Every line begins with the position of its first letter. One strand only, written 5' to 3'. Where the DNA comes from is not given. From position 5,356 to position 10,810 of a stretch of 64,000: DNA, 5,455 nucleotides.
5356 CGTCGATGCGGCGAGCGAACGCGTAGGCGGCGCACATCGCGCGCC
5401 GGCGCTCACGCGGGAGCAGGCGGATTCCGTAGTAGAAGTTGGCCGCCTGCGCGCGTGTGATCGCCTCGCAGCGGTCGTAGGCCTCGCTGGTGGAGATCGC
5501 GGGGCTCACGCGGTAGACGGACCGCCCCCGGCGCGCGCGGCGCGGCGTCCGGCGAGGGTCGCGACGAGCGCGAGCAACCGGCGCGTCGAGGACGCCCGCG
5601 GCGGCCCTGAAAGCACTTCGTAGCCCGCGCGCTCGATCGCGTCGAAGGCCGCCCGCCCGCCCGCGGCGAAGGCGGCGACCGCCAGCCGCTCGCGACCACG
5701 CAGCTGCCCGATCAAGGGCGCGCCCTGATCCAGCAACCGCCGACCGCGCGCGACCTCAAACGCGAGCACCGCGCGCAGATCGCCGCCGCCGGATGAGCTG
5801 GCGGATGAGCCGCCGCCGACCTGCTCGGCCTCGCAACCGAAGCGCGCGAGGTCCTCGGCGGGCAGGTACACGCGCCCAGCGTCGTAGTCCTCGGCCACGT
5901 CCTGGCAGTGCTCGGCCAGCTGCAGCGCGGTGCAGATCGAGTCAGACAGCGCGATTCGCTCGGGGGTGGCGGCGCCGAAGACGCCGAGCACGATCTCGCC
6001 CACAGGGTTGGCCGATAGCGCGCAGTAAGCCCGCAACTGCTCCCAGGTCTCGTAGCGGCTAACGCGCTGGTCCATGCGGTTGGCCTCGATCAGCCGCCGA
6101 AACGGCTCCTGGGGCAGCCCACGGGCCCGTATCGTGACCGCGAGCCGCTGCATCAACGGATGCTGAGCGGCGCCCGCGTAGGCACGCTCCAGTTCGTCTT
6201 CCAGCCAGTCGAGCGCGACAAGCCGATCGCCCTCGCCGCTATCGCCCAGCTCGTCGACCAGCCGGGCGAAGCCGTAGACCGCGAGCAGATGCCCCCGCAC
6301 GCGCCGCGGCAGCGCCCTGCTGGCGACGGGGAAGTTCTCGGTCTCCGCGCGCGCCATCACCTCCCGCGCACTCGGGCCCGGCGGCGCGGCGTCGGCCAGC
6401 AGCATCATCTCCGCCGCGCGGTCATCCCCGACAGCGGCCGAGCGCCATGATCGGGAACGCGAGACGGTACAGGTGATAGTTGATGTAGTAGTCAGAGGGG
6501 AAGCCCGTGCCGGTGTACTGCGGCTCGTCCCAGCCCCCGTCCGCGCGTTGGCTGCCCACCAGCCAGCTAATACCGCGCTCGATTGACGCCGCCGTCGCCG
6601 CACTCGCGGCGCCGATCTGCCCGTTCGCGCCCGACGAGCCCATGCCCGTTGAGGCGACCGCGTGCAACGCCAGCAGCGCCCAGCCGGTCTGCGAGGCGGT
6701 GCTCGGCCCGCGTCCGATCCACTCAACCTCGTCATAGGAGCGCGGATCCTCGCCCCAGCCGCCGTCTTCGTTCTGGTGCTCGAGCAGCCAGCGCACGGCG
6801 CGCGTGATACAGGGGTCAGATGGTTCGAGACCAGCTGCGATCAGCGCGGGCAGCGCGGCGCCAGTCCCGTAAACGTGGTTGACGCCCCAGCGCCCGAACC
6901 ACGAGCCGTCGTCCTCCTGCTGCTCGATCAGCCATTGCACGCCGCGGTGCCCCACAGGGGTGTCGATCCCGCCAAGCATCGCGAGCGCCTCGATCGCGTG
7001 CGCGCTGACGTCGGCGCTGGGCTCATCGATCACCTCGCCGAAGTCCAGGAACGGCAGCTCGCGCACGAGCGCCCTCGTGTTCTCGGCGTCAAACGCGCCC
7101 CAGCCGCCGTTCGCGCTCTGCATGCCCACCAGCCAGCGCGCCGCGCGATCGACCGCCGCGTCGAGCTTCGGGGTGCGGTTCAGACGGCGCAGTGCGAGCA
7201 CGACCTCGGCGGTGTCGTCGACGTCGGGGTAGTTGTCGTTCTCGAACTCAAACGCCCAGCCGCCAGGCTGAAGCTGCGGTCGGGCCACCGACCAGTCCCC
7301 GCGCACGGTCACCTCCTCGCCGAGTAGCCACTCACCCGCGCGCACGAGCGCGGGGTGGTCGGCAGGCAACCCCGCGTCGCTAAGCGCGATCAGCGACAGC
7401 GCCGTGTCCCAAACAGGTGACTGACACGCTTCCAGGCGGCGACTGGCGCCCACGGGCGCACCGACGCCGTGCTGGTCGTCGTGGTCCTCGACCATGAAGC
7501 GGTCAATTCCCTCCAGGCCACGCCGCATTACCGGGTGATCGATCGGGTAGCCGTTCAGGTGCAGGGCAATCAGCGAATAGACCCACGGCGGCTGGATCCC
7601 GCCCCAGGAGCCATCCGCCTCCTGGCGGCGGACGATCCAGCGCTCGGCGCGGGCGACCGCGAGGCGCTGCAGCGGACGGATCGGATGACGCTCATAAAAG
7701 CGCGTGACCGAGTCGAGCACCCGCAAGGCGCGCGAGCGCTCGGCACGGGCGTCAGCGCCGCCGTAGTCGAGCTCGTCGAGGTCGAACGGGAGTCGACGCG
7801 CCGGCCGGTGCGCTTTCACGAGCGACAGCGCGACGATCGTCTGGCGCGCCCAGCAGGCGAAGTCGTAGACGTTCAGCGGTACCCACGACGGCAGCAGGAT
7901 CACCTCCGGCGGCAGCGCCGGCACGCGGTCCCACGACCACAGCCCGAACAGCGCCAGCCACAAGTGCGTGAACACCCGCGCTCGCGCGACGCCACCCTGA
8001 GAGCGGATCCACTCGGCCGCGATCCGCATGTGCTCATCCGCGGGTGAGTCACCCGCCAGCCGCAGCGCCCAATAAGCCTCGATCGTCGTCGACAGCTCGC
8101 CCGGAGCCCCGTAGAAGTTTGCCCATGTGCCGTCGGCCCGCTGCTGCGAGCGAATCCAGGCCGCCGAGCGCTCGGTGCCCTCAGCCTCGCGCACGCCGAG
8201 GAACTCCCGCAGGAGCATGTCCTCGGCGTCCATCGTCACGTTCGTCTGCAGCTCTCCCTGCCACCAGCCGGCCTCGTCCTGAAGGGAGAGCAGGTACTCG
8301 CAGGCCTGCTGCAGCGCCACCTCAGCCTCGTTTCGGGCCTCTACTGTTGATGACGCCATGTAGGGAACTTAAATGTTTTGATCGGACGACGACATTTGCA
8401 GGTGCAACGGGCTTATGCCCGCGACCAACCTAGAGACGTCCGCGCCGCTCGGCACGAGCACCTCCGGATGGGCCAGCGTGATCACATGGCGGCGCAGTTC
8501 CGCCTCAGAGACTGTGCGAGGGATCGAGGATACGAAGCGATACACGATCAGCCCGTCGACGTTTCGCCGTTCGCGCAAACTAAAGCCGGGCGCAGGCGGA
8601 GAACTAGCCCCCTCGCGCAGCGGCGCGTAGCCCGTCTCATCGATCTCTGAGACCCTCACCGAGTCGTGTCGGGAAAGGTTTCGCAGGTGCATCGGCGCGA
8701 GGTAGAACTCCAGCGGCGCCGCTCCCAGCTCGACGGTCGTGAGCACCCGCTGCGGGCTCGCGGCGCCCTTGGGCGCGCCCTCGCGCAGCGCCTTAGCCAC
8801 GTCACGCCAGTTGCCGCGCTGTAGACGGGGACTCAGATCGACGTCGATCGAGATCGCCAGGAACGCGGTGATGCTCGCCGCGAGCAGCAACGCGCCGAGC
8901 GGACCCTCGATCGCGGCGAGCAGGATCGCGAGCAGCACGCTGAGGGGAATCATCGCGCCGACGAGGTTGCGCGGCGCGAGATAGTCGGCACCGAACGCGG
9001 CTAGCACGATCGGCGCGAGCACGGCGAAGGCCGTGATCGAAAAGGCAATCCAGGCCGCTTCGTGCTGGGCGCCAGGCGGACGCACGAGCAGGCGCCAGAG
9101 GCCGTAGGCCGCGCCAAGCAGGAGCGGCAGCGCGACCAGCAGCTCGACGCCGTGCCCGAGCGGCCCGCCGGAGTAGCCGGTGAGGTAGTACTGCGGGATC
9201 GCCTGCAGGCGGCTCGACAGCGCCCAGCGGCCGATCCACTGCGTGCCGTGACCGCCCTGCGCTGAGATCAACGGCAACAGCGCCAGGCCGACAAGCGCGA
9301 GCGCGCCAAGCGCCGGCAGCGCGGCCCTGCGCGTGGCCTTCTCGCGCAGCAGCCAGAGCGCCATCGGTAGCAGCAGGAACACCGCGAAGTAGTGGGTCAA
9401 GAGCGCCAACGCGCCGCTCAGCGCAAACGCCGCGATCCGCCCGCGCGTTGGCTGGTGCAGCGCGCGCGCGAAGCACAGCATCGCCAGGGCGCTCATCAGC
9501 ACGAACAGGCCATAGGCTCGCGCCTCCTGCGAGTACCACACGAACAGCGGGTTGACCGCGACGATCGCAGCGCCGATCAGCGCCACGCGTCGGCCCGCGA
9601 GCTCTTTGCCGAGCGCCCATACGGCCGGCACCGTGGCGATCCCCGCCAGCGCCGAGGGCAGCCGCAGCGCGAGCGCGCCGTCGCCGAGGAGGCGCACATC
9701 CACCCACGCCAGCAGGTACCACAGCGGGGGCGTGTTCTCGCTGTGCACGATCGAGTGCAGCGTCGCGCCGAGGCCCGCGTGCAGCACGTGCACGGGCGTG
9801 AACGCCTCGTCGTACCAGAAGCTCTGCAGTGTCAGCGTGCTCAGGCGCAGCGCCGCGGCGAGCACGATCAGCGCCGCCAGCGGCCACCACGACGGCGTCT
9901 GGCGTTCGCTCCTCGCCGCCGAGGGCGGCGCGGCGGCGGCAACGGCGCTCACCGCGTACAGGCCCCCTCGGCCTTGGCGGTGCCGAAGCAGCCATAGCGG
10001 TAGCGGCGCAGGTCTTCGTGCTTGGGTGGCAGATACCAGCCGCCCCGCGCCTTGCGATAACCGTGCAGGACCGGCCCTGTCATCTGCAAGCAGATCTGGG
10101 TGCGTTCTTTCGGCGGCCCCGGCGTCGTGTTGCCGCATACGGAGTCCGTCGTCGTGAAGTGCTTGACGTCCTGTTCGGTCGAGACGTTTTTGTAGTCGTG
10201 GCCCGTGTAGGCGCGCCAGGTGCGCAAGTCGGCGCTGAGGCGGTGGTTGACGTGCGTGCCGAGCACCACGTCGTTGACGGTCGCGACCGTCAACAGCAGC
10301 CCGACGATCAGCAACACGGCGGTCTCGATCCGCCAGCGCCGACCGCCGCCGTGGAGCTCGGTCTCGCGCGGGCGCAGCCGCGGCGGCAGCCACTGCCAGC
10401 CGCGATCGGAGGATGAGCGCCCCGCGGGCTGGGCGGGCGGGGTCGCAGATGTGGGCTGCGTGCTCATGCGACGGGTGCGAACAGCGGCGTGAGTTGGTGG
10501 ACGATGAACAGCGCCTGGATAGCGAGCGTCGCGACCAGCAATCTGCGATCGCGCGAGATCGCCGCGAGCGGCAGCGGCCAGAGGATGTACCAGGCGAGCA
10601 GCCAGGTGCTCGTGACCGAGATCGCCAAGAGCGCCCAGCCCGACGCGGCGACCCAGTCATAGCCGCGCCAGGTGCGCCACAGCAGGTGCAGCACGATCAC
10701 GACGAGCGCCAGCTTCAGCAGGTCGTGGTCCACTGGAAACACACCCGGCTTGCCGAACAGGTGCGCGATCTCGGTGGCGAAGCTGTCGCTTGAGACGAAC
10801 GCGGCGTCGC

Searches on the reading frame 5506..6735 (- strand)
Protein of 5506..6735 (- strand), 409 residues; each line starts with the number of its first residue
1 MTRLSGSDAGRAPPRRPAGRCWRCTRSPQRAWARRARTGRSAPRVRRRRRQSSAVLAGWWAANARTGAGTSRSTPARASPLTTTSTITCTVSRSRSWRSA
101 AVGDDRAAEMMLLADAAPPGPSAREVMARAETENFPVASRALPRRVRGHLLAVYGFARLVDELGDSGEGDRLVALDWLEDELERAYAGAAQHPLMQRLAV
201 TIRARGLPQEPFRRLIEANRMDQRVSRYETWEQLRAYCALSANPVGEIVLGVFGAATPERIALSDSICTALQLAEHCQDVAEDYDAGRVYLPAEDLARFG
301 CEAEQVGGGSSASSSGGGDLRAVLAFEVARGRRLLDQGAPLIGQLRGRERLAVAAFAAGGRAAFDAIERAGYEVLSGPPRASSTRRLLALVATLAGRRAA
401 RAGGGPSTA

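Call 64: search_protein_families(library=pfam, proteins=[window:5506-6735:-], max_evalue=0.00001)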
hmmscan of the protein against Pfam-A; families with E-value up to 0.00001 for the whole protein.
window:5506-6735:- (409 aa): 1 family
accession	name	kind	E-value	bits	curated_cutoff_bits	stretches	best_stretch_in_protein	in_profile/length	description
PF00494.24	SQS_PSY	-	1.1e-64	219.1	26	1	129-383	2-259/263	Squalene/phytoene synthase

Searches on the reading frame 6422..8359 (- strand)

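Call 64: search_protein_families(library=pfam, proteins=[window:6422-8359:-], max_evalue=0.00001)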
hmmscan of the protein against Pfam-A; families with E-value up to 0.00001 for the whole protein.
window:6422-8359:- (645 aa): 4 families
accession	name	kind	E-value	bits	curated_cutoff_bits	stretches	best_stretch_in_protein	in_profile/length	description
PF13243.12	SQHop_cyclase_C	-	5.5e-131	436.8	26.1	1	314-644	2-318/319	Squalene-hopene cyclase C-terminal domain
PF13249.12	SQHop_cyclase_N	-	2.3e-121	404.9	26.2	1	17-293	2-290/291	Squalene-hopene cyclase N-terminal domain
PF07678.20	TED_complement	-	1.3e-08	34.8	22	0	518-569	116-166/312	A-macroglobulin TED domain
PF00432.27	Prenyltrans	-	4.6e-07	30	26.5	0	389-607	38-213/304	Prenyltransferase alpha-alpha toroid domain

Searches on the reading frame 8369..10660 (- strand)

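Call 64: search_protein_families(library=pfam, proteins=[window:8369-10660:-], max_evalue=0.00001)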
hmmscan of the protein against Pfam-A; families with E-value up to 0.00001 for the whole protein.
window:8369-10660:- (763 aa): 2 families
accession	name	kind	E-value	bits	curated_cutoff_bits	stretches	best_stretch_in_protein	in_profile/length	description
PF13231.12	PMT_2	-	2.2e-16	60.9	26.1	1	310-463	2-156/160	Dolichyl-phosphate-mannose-protein mannosyltransferase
PF02366.24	PMT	-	8.3e-06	26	22.7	1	329-438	82-197/245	Dolichyl-phosphate-mannose-protein mannosyltransferase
